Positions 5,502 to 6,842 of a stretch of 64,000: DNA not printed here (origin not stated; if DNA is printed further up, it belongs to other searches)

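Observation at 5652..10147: MaoC hydratase - acyl-CoA dehydrogenase - MaoC hydratase - CitE/HpcH-like CoA-ester lyase operon with a divergent MDR reductase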

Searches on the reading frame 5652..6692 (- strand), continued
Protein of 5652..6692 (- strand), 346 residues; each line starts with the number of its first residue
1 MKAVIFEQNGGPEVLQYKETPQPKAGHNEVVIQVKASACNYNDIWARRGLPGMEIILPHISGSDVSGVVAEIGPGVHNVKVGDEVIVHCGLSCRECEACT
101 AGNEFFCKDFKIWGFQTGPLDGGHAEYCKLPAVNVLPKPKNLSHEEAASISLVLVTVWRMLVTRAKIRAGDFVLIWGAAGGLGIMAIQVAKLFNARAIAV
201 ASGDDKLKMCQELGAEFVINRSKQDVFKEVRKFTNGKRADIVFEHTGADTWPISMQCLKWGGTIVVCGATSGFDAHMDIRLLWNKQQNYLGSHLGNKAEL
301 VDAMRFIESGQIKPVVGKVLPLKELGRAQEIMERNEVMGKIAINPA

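Call 93: find_encoding_contigs(protein=P0350, flank=7000, max_places=1)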
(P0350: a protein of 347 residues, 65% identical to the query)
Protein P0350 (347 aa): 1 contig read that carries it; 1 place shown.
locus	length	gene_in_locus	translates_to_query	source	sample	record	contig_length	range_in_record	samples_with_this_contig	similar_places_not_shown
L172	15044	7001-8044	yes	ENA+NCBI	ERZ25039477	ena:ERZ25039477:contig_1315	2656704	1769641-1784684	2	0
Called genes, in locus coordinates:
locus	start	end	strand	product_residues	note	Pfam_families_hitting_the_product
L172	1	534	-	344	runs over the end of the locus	PF02729:OTCace_N, PF00185:OTCace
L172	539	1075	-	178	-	PF00156:Pribosyltran, PF14681:UPRTase (weak)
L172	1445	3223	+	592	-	PF00082:Peptidase_S8, PF07705:CARDB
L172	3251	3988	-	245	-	PF00005:ABC_tran, PF02463:SMC_N (faint), PF13304:AAA_21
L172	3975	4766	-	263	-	PF02361:CbiQ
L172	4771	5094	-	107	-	PF13190:PDGLE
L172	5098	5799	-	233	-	PF01891:CbiM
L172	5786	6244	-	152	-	PF01475:FUR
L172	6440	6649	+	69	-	PF00462:Glutaredoxin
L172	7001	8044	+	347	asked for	PF08240:ADH_N, PF00107:ADH_zinc_N, PF13602:ADH_zinc_N_2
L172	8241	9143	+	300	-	PF15617:C-C_Bond_Lyase, PF03328:HpcH_HpaI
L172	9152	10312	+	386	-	PF02771:Acyl-CoA_dh_N, PF02770:Acyl-CoA_dh_M, PF00441:Acyl-CoA_dh_1, PF08028:Acyl-CoA_dh_2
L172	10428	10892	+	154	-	PF19315:MC_hydratase, PF01575:MaoC_dehydratas, PF13452:FAS1_DH_region (weak)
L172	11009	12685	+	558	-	PF01642:MM_CoA_mutase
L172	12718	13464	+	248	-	PF00106:adh_short, PF08659:KR, PF13561:adh_short_C2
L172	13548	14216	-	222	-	-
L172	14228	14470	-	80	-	-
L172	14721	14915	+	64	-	-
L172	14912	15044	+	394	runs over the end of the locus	PF00108:Thiolase_N, PF00109:ketoacyl-synt (weak), PF02803:Thiolase_C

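Call 94: find_encoding_contigs(protein=P0385, flank=7000, max_places=2)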
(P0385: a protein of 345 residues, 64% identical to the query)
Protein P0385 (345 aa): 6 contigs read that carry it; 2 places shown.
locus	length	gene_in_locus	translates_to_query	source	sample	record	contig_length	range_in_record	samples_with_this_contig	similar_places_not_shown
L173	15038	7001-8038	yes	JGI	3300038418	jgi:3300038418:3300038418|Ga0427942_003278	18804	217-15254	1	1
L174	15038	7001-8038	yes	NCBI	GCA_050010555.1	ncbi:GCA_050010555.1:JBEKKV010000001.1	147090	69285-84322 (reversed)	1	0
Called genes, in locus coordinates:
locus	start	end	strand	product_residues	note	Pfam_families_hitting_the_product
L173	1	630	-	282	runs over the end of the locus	?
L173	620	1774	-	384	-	PF13439:Glyco_transf_4, PF13579:Glyco_trans_4_4, PF20706:GT4-conflict, PF00534:Glycos_transf_1, PF13692:Glyco_trans_1_4, PF13524:Glyco_trans_1_2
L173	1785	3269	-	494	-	PF04932:Wzy_C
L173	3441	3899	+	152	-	PF00908:dTDP_sugar_isom, PF14667:Polysacc_synt_C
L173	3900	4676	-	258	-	-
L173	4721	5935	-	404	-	PF13185:GAF_2 (weak), PF00990:GGDEF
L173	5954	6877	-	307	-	-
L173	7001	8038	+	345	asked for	PF08240:ADH_N, PF00107:ADH_zinc_N, PF13602:ADH_zinc_N_2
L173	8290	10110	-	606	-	PF00654:Voltage_CLC, PF00571:CBS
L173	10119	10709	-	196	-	PF00440:TetR_N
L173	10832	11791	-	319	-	PF00248:Aldo_ket_red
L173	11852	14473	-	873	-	PF13522:GATase_6 (weak), PF01493:GXGXG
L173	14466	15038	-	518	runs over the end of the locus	PF12838:Fer4_7 (faint), PF01645:Glu_synthase, PF01070:FMN_dh (weak)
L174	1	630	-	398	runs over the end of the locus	PF13439:Glyco_transf_4, PF13579:Glyco_trans_4_4, PF00534:Glycos_transf_1, PF13692:Glyco_trans_1_4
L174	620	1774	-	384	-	PF13439:Glyco_transf_4, PF13579:Glyco_trans_4_4, PF20706:GT4-conflict, PF00534:Glycos_transf_1, PF13692:Glyco_trans_1_4, PF13524:Glyco_trans_1_2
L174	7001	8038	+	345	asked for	PF08240:ADH_N, PF00107:ADH_zinc_N, PF13602:ADH_zinc_N_2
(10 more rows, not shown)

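Call 95: find_encoding_contigs(protein=P0334, flank=7000, max_places=2)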
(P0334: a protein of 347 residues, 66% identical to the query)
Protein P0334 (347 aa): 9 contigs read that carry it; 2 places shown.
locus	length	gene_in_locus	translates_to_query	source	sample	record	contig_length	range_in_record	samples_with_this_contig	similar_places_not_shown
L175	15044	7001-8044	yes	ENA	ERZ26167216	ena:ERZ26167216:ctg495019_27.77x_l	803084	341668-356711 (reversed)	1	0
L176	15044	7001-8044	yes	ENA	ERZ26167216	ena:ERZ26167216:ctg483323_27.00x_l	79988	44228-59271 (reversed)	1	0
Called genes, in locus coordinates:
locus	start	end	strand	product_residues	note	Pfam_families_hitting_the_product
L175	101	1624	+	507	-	PF13541:ChlI, PF00493:MCM (faint), PF01078:Mg_chelatase, PF07728:AAA_5, PF13335:Mg_chelatase_C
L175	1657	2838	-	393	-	PF01546:Peptidase_M20, PF07687:M20_dimer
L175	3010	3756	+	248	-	-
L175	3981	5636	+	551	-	PF01642:MM_CoA_mutase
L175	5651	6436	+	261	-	PF00903:Glyoxalase, PF13468:Glyoxalase_3, PF13669:Glyoxalase_4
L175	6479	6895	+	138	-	PF02310:B12-binding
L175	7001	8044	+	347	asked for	PF08240:ADH_N, PF00107:ADH_zinc_N, PF13602:ADH_zinc_N_2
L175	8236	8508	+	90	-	PF10805:DUF2730 (faint)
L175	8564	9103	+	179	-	PF25084:LbH_EIF2B (faint), PF00132:Hexapep (weak), PF14602:Hexapep_2 (faint), PF21711:DCTN5 (faint), PF25087:GMPPB_C (weak), PF00132:Hexapep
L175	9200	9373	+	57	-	-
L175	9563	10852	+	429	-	PF00709:Adenylsucc_synt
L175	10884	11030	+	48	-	-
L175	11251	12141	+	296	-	PF04055:Radical_SAM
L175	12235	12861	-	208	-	PF09335:VTT_dom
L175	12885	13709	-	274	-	PF00561:Abhydrolase_1, PF12146:Hydrolase_4, PF12697:Abhydrolase_6, PF00561:Abhydrolase_1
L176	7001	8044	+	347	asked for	PF08240:ADH_N, PF00107:ADH_zinc_N, PF13602:ADH_zinc_N_2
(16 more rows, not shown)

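Call 96: search_protein_families(library=ncbifam, proteins=[L172:7001-8044:+, L172:8241-9143:+, L172:9152-10312:+, L172:10428-10892:+, L172:11009-12685:+, L172:12718-13464:+, L171:4992-6647:+, L171:6662-7462:+, L171:7483-7899:+], max_evalue=1e-15)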
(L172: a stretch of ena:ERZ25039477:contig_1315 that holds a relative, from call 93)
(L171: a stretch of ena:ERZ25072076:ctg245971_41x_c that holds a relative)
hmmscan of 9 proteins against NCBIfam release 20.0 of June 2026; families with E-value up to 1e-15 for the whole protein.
L172:7001-8044:+ (347 aa): 22 families
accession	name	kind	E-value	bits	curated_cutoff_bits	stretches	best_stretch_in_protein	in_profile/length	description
TIGR01751.1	crot-CoA-red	equivalog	2.9e-89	299.6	378.55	2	14-226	24-246/398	crotonyl-CoA carboxylase/reductase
TIGR02824.1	quinone_pig3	subfamily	3.1e-67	226.9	296.8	1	122-343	92-323/325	putative NAD(P)H quinone oxidoreductase, PIG3 family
NF010344.0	PRK13771.1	subfamily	6.2e-60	202.9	349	1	1-343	1-331/334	putative alcohol dehydrogenase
NF041172.1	AcrlCoa_red_Thmprot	equivalog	1.4e-50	172.1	500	1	1-343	1-332/334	acryloyl-CoA reductase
NF006940.0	PRK09422.1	equivalog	2e-40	138.8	344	1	1-342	1-332/338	alcohol dehydrogenase AdhP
NF003808.0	PRK05396.1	equivalog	1e-37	129.8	380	1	1-291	1-285/341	L-threonine 3-dehydrogenase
NF008024.0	PRK10754.1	subfamily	5.5e-35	121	348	1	126-345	97-327/327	NADPH:quinone reductase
TIGR00692.1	tdh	equivalog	5.6e-35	121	458.35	1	16-268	12-261/340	L-threonine 3-dehydrogenase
NF041097.1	keto_inos_dh_IolM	equivalog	8e-35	120.2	450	1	15-339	40-384/389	scyllo-inosose 3-dehydrogenase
TIGR02823.1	oxido_YhdH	subfamily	1.9e-31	109.1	297.25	1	120-278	93-252/324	acrylyl-CoA reductase family protein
TIGR02817.1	adh_fam_1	subfamily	3.8e-28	98.9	284.05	1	121-343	95-333/336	zinc-binding alcohol dehydrogenase family protein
NF047908.1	AldhRedAhr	equivalog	9.2e-28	97.1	470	1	15-332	16-322/335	NADPH-dependent aldehyde reductase Ahr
NF041183.1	Pks2_ls1_myc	equivalog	2.9e-25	87.4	2400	1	122-343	1497-1727/2086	sulfolipid-1 biosynthesis phthioceranic/hydroxyphthioceranic acid synthase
TIGR03451.1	mycoS_dep_FDH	equivalog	7.5e-25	87.5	512.9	0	162-271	169-279/358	S-(hydroxymethyl)mycothiol dehydrogenase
NF007489.0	PRK10083.1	equivalog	7.5e-23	81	376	1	1-231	1-223/339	Zn-dependent oxidoreductase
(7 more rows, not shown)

L172:8241-9143:+ (300 aa): 3 families
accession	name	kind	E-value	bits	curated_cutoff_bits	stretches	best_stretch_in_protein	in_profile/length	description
TIGR01588.1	citE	equivalog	1.3e-67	227.9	443.4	1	12-295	4-286/288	citrate (pro-3S)-lyase subunit beta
NF038242.1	RipC_Ccl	equivalog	3.4e-48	164.5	375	1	11-292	1-268/268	itaconate degradation C-C-lyase RipC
NF041626.1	malyCoAlyase_Halo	equivalog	3.7e-17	62.3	500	1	86-290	96-311/340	L-malyl-CoA/beta-methylmalyl-CoA lyase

L172:9152-10312:+ (386 aa): 21 families
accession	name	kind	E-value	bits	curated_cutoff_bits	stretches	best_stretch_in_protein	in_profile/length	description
NF042972.1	AcrlCoAredClosAcrC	equivalog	1.9e-108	362.5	640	1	3-381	3-377/378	acryloyl-CoA reductase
NF045552.1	GlutCoADH_Des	equivalog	2.3e-83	280.5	470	1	2-380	2-379/387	glutaryl-CoA dehydrogenase Acd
NF043006.1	CyhCrbnylCoADH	equivalog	5.1e-83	279.2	650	1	6-381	5-376/380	cyclohexane-1-carbonyl-CoA dehydrogenase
NF058590.1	AcCoDHFadEBacil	equivalog_domain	1.2e-75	255.2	600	1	5-383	21-413/586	acyl-CoA dehydrogenase FadE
NF042439.1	SulpropCoADesulf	equivalog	5.6e-75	252.5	600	1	15-382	3-372/379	3-sulfinopropanoyl-CoA desulfinase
NF008997.0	PRK12341.1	equivalog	8.3e-74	248.9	537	1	3-385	3-381/382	acyl-CoA dehydrogenase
NF045652.1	ProlPCPDhRedW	equivalog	1.2e-64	218.5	650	1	48-380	43-373/376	L-prolyl-[peptidyl-carrier protein] dehydrogenase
NF002885.1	PRK03354.1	equivalog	9.5e-62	209.2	540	1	3-384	3-377/378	crotonobetainyl-CoA dehydrogenase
NF053553.1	prodigi_MBC_PigA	equivalog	2.5e-56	191.5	500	1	3-380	3-379/381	prodigiosin MBC biosynthesis dehydrogenase PigA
TIGR03207.1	cyc_hxne_CoA_dh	equivalog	7.4e-55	186.2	575.35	1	5-379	1-370/372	cyclohexanecarboxyl-CoA dehydrogenase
NF052270.1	Staph_DH_FadE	equivalog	2.4e-41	141.8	600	1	5-381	21-394/400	acyl-CoA dehydrogenase FadE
NF007000.1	PRK09463.1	subfamily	9e-35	120.2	600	1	30-368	66-422/726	acyl-CoA dehydrogenase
NF009586.0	PRK13026.1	subfamily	1e-30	106.8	608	1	7-367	81-456/777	acyl-CoA dehydrogenase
NF049984.1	Rv1679_FadE16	equivalog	4e-27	95.4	600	1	28-359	16-344/371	Rv1679 family acyl-CoA dehydrogenase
NF037942.1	ac_ACP_DH_MbtN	equivalog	2.9e-26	92.1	700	1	19-378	12-363/376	mycobactin biosynthesis acyl-ACP dehydrogenase MbtN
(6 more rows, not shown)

L172:10428-10892:+ (154 aa): 3 families
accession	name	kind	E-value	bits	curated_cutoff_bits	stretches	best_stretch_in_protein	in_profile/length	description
NF038241.1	RipB_Ich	equivalog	2e-47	161.3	340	1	4-151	21-168/175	(R)-specific enoyl-CoA hydratase RipB/Ich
NF041625.1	methfumCoahyd_Halo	equivalog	8.7e-21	74.5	560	1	4-149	23-170/358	2-methylfumaryl-CoA hydratase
TIGR02278.1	PaaN-DH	equivalog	3.4e-17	62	562.8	1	3-142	521-659/664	phenylacetic acid degradation bifunctional protein PaaZ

L172:11009-12685:+ (558 aa): 4 families
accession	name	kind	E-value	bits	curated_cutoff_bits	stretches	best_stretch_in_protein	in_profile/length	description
TIGR00641.1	acid_CoA_mut_N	subfamily_domain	9.5e-226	750.1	303.8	1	41-555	7-525/528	methylmalonyl-CoA mutase N-terminal domain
NF006944.0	PRK09426.1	equivalog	1e-190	635.3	876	1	36-553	36-552/721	methylmalonyl-CoA mutase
NF045497.1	IsobCoAmut_IcmF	equivalog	3.1e-96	323.3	1500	2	189-553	706-1073/1076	fused isobutyryl-CoA mutase/GTPase IcmF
TIGR00642.1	mmCoA_mut_beta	equivalog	4.8e-59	200.1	617.25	1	45-495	54-478/620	methylmalonyl-CoA mutase small subunit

L172:12718-13464:+ (248 aa): 197 families (the best 25 are shown)
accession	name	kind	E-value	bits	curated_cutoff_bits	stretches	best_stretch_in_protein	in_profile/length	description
NF009546.0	PRK12935.1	equivalog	2.1e-87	292.8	418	1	1-248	1-247/247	acetoacetyl-CoA reductase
NF004198.0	PRK05653.1-3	equivalog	7.8e-87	290.8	296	1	3-248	4-248/248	3-oxoacyl-ACP reductase FabG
TIGR01830.1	3oxo_ACP_reduc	equivalog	1.6e-85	286.6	297.75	1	9-246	1-238/239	3-oxoacyl-[acyl-carrier-protein] reductase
NF004197.0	PRK05653.1-1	equivalog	6.4e-80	268.4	332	1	3-248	4-248/249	3-oxoacyl-ACP reductase FabG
NF009466.0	PRK12826.1-2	subfamily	7.3e-80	268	222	1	7-247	4-245/248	3-oxoacyl-ACP reductase FabG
TIGR01829.1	AcAcCoA_reduct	subfamily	4.2e-77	259.1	302.1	1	7-248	1-242/242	acetoacetyl-CoA reductase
NF009464.0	PRK12824.1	subfamily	1.7e-75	253.9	269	1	7-248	3-244/245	3-oxoacyl-ACP reductase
NF004199.0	PRK05653.1-4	equivalog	8.7e-72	241.6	301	1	4-248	3-247/247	3-oxoacyl-ACP reductase FabG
NF005559.1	PRK07231.1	subfamily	2.6e-67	227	215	1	4-247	2-248/249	glucose 1-dehydrogenase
NF053542.1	FlxB_rubin_SDR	equivalog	5.3e-66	222.8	340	1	7-246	1-239/239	flexirubin biosynthesis SDR family reductase FlxB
NF052558.1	MBtsdlDhBudC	equivalog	9.3e-66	221.9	270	1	5-246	2-241/250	meso-2,3-butanediol dehydrogenase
NF004200.0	PRK05653.1-5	equivalog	1.5e-65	221.2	273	1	8-246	4-241/242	3-oxoacyl-ACP reductase FabG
NF009547.0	PRK12936.1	subfamily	7.8e-64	215.6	436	1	1-248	1-244/245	3-ketoacyl-(acyl-carrier-protein) reductase NodG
NF009384.0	PRK12743.1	equivalog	6.3e-61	205.8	264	1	6-247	6-248/258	SDR family oxidoreductase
NF009468.0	PRK12826.1-4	equivalog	2e-60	204.7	318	1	3-246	4-247/256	SDR family oxidoreductase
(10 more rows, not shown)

L171:4992-6647:+ (551 aa): 4 families
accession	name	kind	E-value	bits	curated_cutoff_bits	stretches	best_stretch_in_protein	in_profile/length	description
TIGR00641.1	acid_CoA_mut_N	subfamily_domain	2.4e-225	748.8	303.8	1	28-546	1-523/528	methylmalonyl-CoA mutase N-terminal domain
NF006944.0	PRK09426.1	equivalog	9.6e-192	638.7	876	1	15-546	22-552/721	methylmalonyl-CoA mutase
NF045497.1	IsobCoAmut_IcmF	equivalog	4.1e-99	332.8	1500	2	183-543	707-1070/1076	fused isobutyryl-CoA mutase/GTPase IcmF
TIGR00642.1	mmCoA_mut_beta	equivalog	7.1e-57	193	617.25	1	22-472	38-459/620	methylmalonyl-CoA mutase small subunit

L171:6662-7462:+ (266 aa): 1 family
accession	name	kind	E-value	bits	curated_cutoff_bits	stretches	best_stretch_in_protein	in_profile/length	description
TIGR03081.1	metmalonyl_epim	equivalog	7.4e-40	136.5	114.95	1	5-130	2-129/129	methylmalonyl-CoA epimerase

L171:7483-7899:+ (138 aa): 2 families
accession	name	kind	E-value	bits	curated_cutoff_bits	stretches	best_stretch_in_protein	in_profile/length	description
TIGR00640.1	acid_CoA_mut_C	subfamily_domain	9.1e-51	171.3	57.45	1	5-130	1-126/132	methylmalonyl-CoA mutase C-terminal domain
NF006944.0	PRK09426.1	equivalog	4.7e-40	137.2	876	1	3-129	586-713/721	methylmalonyl-CoA mutase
